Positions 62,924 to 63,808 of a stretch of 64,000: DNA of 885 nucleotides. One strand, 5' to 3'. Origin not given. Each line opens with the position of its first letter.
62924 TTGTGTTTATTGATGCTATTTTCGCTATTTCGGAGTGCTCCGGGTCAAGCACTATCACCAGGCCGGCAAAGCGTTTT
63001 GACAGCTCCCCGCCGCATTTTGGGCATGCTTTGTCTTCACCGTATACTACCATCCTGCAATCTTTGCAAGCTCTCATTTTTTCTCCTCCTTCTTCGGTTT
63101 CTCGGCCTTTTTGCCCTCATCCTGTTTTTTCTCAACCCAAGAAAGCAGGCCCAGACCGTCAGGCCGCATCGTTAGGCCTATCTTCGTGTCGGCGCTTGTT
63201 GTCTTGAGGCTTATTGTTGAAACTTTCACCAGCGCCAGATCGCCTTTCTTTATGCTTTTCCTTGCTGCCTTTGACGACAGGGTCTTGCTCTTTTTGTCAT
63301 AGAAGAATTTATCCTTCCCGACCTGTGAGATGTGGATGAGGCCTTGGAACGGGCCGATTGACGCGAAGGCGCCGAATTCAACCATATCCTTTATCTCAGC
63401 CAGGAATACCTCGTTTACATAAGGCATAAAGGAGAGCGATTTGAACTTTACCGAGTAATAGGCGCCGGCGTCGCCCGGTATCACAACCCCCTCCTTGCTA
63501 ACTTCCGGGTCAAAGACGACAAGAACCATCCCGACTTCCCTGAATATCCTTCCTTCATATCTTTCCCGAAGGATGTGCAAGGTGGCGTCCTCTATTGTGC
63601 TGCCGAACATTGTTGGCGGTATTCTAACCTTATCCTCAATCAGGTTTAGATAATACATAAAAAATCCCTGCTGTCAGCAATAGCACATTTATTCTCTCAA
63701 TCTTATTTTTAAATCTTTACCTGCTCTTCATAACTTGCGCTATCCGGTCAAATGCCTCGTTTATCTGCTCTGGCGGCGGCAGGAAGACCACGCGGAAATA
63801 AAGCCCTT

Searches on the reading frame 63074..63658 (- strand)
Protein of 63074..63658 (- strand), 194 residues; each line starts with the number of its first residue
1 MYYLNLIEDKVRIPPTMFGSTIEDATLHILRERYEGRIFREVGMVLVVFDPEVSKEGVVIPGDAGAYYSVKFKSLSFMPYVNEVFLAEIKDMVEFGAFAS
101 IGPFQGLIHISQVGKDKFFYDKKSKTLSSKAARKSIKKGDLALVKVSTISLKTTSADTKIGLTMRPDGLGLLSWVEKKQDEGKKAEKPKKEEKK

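Call 73: search_protein_families(library=pfam, proteins=[window:63074-63658:-], max_evalue=0.001)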
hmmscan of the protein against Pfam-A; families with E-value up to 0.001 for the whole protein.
window:63074-63658:- (194 aa): 2 families
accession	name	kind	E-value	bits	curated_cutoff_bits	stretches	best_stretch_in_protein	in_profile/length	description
PF03876.22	SHS2_Rpb7-N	-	1.5e-13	51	24.8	1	8-63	1-56/57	SHS2 domain found in N terminus of Rpb7p/Rpc25p/MJ0397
PF00575.29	S1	-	1.8e-07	31.9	22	1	81-154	4-67/74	S1 RNA binding domain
